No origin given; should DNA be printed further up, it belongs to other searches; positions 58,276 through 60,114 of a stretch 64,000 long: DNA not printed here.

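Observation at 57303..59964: Low-GC island with a tandem Lrp/AsnC fusion regulator, a small Rossmann+HTH-like protein and a palindromic operator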

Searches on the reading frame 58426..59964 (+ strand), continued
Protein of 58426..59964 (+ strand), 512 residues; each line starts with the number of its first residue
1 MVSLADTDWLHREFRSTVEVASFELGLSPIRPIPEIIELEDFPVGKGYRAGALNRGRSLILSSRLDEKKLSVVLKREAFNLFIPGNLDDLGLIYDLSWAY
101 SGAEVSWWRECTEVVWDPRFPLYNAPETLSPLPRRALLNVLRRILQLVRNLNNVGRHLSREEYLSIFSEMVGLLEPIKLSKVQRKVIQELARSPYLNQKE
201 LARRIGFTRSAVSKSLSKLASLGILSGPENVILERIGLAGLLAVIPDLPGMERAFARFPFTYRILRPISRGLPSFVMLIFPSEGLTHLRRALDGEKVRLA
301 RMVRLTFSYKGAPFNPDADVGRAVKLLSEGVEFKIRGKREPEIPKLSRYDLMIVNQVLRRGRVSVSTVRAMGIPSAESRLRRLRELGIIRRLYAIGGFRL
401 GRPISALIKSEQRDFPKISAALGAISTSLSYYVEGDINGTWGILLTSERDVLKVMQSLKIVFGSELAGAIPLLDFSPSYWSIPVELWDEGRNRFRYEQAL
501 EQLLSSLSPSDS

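Call 69: fold_search(model_id=the predicted structure, library=pdb)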
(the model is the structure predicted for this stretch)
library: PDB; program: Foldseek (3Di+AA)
matches with E <= 10: 1152; with E <= 0.001: 7
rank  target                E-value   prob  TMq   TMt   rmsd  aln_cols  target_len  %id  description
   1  4ch7                  6.0e-08  1.00  0.33  0.48  13.2       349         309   14  Crystal structure of the siroheme decarboxylase NirDL (released 2014-07-30)
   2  4czc                  2.0e-07  1.00  0.31  0.46  13.7       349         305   13  Crystal structure of the siroheme decarboxylase NirDL in co-complex with iron-uroporphyrin III analogue (released 2014-07-30)
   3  2dbb_B                6.3e-04  1.00  0.20  0.58   4.4       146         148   18  Crystal structure of PH0061 (released 2006-06-15)
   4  7fby                  6.3e-04  1.00  0.20  0.54   4.7       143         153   15  Crystal Structure of PH0140 from Pyrococcus horikosii OT3 (released 2022-07-20)
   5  9w4w                  6.3e-04  1.00  0.19  0.54   5.3       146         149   16  Structure of transcription factor in complex with L-Ile (released 2026-03-25)
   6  2dbb_A                7.0e-04  1.00  0.19  0.57   4.5       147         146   19  Crystal structure of PH0061 (released 2006-06-15)
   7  2w25_A                9.4e-04  1.00  0.19  0.53   5.1       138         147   21  Crystal structure of Glu104Ala mutant (released 2009-11-17)
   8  9w4v_A                1.1e-03  1.00  0.20  0.56   4.6       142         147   15  Structure of transcription factor in complex with D-allo-Ile (released 2026-03-25)
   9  2qz8_A                1.1e-03  1.00  0.19  0.51   6.5       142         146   21  Crystal structure of Mycobacterium tuberculosis Leucine response regulatory protein (LrpA) (released 2007-11-06)
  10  2vbw_A                1.3e-03  1.00  0.20  0.54   5.7       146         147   20  Feast or famine regulatory protein (Rv3291c)from M. tuberculosis complexed with L-Phenylalanine (released 2007-11-06)
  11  2pmh                  1.3e-03  1.00  0.20  0.53   4.9       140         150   16  Crystal structure of Thr132Ala of ST1022 from Sulfolobus tokodaii (released 2008-04-22)
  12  2w29_A                1.5e-03  1.00  0.19  0.51   6.2       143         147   21  Gly102Thr mutant of Rv3291c (released 2009-11-17)
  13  2efn                  1.5e-03  1.00  0.20  0.54   4.8       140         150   16  Crystal Structure of Ser 32 to Ala of ST1022 from Sulfolobus tokodaii 7 (released 2008-02-26)
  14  2ivm_A                1.8e-03  1.00  0.19  0.53   5.2       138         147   20  Crystal structure of a transcriptional regulator (released 2007-10-09)
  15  2p6t_B                1.8e-03  1.00  0.19  0.49   4.9       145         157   16  CRYSTAL STRUCTURE OF TRANSCRIPTIONAL REGULATOR NMB0573 and L-LEUCINE COMPLEX FROM NEISSERIA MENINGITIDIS (released 2007-04-03)
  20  2cfx_A                3.4e-03  1.00  0.18  0.52   4.9       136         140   17  Structure of B.subtilis LrpC (released 2006-03-28)
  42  8slm                  8.1e-02  0.12  0.09  0.15  18.6       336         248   12  Crystal structure of Deinococcus geothermalis PprI (released 2024-03-13)
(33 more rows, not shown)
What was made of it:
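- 58426..59964 (+): C512: a 512-aa regulator. Residues 1-172 form a zincin-like domain; the family has no HExxH, and E77, D95, W98, W108 and Y123 are conserved. Residues ~175-330 are Lrp/AsnC unit 1 (wHTH + beta-alpha-beta-beta-alpha-beta RAM). Residues ~345-475 are unit 2. The conserved C-terminal motif is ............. Foldseek: NirDL E 6e-8, followed by about 40 Lrp/FFRP structures (call 69).
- On Lrp/AsnC (FFRP) family: Full-length structural alignments to about 40 Lrp/FFRP chains cover 136-152 columns of targets about 150 residues long (call 69).
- Closest known: ImmA/IrrE. Same: There is a faint Foldseek hit to PprI 8slm (E 0.08, probability 0.12; call 69).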

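Call 93: find_related_loci(query=A8, collection=viral_contigs, flank=5000)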
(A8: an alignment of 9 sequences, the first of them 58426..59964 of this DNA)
Query A8 (512 aa) in viral_contigs; peptide patterns used: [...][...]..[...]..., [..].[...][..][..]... (x = any residue, [..] = any of these).
36 stretches matched a pattern, but none encodes a relative of the query by tblastn (E <= 1e-3).

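Call 94: find_related_loci(query=A8, collection=metagenome_contigs, flank=4000)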
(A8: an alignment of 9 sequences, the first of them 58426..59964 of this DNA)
Query A8 (512 aa) in metagenome_contigs; peptide patterns used: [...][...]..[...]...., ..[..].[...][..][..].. (x = any residue, [..] = any of these).
166 stretches matched a pattern; 13 encode a relative of the query (tblastn E <= 1e-3); 13 distinct loci.
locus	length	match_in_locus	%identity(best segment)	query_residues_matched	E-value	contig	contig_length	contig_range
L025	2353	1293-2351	66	1-353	2e-165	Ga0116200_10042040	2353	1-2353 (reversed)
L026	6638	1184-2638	40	13-497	1e-115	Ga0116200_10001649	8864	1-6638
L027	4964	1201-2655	40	13-497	1e-115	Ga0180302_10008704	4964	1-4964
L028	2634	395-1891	38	10-508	2e-119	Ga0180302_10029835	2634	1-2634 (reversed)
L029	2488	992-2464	35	14-503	4e-92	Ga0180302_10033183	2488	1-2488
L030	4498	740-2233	32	10-507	6e-67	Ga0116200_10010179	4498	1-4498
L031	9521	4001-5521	29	4-508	4e-61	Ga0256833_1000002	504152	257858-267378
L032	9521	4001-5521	30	4-508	5e-61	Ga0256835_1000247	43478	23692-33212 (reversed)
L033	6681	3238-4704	31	10-508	2e-56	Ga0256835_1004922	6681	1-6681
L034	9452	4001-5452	31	13-507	2e-52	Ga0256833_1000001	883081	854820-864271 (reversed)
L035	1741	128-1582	30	8-508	4e-50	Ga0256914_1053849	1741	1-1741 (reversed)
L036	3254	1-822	34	231-503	2e-43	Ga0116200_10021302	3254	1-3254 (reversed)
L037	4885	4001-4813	34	7-281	2e-36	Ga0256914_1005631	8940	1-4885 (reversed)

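Call 95: fold_search(model_id=the predicted structure, library=viral)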
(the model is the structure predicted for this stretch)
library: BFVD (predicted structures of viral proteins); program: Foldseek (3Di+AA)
matches with E <= 10: 980; with E <= 0.001: 0
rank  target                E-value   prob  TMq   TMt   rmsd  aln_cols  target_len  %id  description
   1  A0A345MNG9            5.3e-03  1.00  0.21  0.56   4.9       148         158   13  (no name in the UniProt tables at hand)
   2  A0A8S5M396            5.3e-02  0.35  0.09  0.19  22.1       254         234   15  Replication initiator protein [Siphoviridae sp. ctOVO10]
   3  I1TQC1                6.8e-02  0.54  0.09  0.07  22.9       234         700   12  (no name in the UniProt tables at hand)
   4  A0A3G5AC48            7.5e-02  0.72  0.20  0.37  11.0       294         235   10  Antibiotic biosynthesis monooxygenase [Hyperionvirus sp.]
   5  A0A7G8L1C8            8.2e-02  0.08  0.08  0.11  26.5       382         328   10  Uncharacterized protein [Escherichia phage Mt1B1_P17]
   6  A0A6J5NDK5            1.1e-01  0.99  0.12  0.35   8.0        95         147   19  HTH_ARSR domain containing protein [uncultured Caudovirales phage]
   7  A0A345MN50            1.1e-01  0.10  0.13  0.06  32.3       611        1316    9  (no name in the UniProt tables at hand)
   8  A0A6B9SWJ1            1.2e-01  0.23  0.11  0.18  28.2       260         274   16  (no name in the UniProt tables at hand)
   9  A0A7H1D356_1          1.3e-01  0.03  0.08  0.06  26.0       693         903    9  Putative RNA dependent RNA polymerase [Thrips tabaci associated yue-like virus 1]
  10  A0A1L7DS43            1.3e-01  0.99  0.09  0.41  16.6       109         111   17  Putative DNA binding transcriptional regulator MarR family [Ralstonia phage phiAp1]
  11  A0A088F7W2            1.8e-01  0.38  0.09  0.21  23.1       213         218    8  (no name in the UniProt tables at hand)
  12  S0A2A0                1.8e-01  0.08  0.11  0.11  22.8       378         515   12  Amidoligase enzyme [Cellulophaga phage phi14:2]
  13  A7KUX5                1.9e-01  0.13  0.12  0.08  17.0       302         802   11  (no name in the UniProt tables at hand)
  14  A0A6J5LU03            2.0e-01  0.23  0.09  0.21  31.6       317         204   10  Transcription regulator TrmB, N-terminal [uncultured Caudovirales phage]
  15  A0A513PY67            2.2e-01  0.35  0.11  0.23  13.0       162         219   10  Replication-associated protein (Fragment) [Circovirus sp.]
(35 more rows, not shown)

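Call 106: search_protein_families(library=pfam, proteins=[L013:339-2672:+, L013:2803-4023:+, L013:4012-4596:-, L013:7617-7988:+, L013:8601-9941:-, L019:360-2474:-, L020:7796-9229:+, L012:7706-9505:-, L016:4516-5619:-, L012:5218-5772:+], max_evalue=0.001)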
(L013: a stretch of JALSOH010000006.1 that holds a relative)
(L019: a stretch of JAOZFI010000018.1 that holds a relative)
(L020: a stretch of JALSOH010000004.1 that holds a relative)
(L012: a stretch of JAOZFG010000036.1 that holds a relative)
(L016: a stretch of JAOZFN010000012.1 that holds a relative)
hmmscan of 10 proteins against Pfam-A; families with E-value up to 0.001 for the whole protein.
L013:339-2672:+ (777 aa): 2 families
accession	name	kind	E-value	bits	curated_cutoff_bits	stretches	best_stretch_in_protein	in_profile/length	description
PF00149.33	Metallophos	-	5.2e-13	50.3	21.5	1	361-540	3-191/191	Calcineurin-like phosphoesterase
PF09136.16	Glucodextran_B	-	4.3e-07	30.2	27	1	604-652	16-66/83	Glucodextranase, domain B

L013:2803-4023:+ (406 aa): 2 families
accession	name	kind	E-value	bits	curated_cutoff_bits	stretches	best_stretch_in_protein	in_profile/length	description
PF13905.12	Thioredoxin_8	-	2.1e-06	28.4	27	1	44-138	1-93/94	Thioredoxin-like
PF00578.27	AhpC-TSA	-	5.1e-06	26.9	26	1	24-71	5-53/124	AhpC/TSA family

L013:4012-4596:- (194 aa): 1 family
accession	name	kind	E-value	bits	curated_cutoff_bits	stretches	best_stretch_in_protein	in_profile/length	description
PF02245.21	Pur_DNA_glyco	-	4.3e-58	196.1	27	1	6-188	1-180/181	Methylpurine-DNA glycosylase (MPG)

L013:7617-7988:+ (123 aa): 0 families

L013:8601-9941:- (446 aa): 2 families
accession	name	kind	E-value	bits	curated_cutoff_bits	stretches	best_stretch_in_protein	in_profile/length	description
PF02826.25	2-Hacid_dh_C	-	1.7e-54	184.3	25.1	1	253-422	1-178/178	D-isomer specific 2-hydroxyacid dehydrogenase, NAD binding domain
PF00389.36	2-Hacid_dh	-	3.8e-13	49.7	24.6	1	187-446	36-126/134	D-isomer specific 2-hydroxyacid dehydrogenase, catalytic domain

L019:360-2474:- (704 aa): 0 families

L020:7796-9229:+ (477 aa): 0 families

L012:7706-9505:- (599 aa): 2 families
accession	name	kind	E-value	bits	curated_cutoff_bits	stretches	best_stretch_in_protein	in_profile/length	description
PF04458.17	DUF505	-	7.4e-104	348.8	28.7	2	313-582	366-620/622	Protein of unknown function (DUF505)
PF25213.1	HVO_A0261_N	-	2.5e-06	27.7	35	0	5-68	11-74/86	HVO_A0261 N-terminal domain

L016:4516-5619:- (367 aa): 0 families

L012:5218-5772:+ (184 aa): 5 families
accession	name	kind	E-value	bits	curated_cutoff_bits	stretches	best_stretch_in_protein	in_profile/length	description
PF00571.33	CBS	-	2.4e-24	85.8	24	2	65-119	1-56/57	CBS domain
PF01381.28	HTH_3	-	3.2e-14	53.1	23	1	8-55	1-48/55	Helix-turn-helix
PF12844.13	HTH_19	-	1.4e-09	38.1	30.2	1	8-55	4-51/64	Helix-turn-helix domain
PF13560.12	HTH_31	-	2.1e-08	34.8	27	1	10-55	8-54/64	Helix-turn-helix domain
PF15731.11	MqsA_antitoxin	-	0.00042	20.9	30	1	2-50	68-116/131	Antitoxin component of bacterial toxin-antitoxin system, MqsA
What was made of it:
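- The flanks of distant loci are housekeeping genes (call 106).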

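Call 110: search_dna_similar(query=window:58426-59964:+, collection=plasmids, mode=protein, max_evalue=0.001, max_rows=8)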
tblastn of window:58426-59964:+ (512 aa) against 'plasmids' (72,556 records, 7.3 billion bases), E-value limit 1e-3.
No match.

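Call 112: search_dna_similar(query=window:58426-59964:+, collection=phages, mode=protein, max_evalue=0.001, max_rows=8)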
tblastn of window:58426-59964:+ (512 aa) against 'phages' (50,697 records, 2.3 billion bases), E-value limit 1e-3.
No match.

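Call 119: search_protein_families(library=padloc, proteins=[L011:2-793:-, L026:1-789:-, L004:8679-9416:-, L002:8884-9621:-], max_evalue=0.01)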
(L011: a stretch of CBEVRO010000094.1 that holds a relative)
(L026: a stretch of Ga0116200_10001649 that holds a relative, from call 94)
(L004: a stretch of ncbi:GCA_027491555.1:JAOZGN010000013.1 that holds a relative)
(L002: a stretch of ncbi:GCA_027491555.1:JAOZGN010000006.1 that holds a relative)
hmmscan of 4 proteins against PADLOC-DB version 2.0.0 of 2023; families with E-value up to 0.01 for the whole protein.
L011:2-793:- (263 aa): 5 families
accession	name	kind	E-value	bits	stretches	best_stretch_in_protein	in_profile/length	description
PDLC01906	CARF5--CARF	-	2.2e-17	61.5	2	10-135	3-130/246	-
PDLC01336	Csx1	-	8.2e-07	27.5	1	10-134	2-123/123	CAS-III; associated_signaling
PDLC01354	Csx1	-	3.7e-06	25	1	10-197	3-173/189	CAS-III; associated_signaling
PDLC01633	Csx1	-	7.7e-05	20.5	1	23-138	5-123/177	CAS-III; associated_signaling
PDLC01907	CARF5--CARF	-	0.0075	13.5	0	9-65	2-58/325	-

L026:1-789:- (263 aa): 5 families
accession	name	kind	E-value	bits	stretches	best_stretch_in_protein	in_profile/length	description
PDLC01906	CARF5--CARF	-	4.2e-19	67.2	1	10-250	3-243/246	-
PDLC01336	Csx1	-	0.0001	20.7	1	10-134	2-123/123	CAS-III; associated_signaling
PDLC01354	Csx1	-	0.0006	17.8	1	9-197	2-173/189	CAS-III; associated_signaling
PDLC01633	Csx1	-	0.002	15.8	1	23-186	5-149/177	CAS-III; associated_signaling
PDLC01907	CARF5--CARF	-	0.0023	15.2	1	9-65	2-58/325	-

L004:8679-9416:- (245 aa): 2 families
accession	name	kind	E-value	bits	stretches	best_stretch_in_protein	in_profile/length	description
PDLC01906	CARF5--CARF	-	1.9e-12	45.4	1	90-229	92-244/246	-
PDLC01907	CARF5--CARF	-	0.004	14.4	0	152-228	152-220/325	-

L002:8884-9621:- (245 aa): 1 family
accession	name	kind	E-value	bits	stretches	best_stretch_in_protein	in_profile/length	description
PDLC01906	CARF5--CARF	-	3e-12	44.7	1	84-228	87-243/246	-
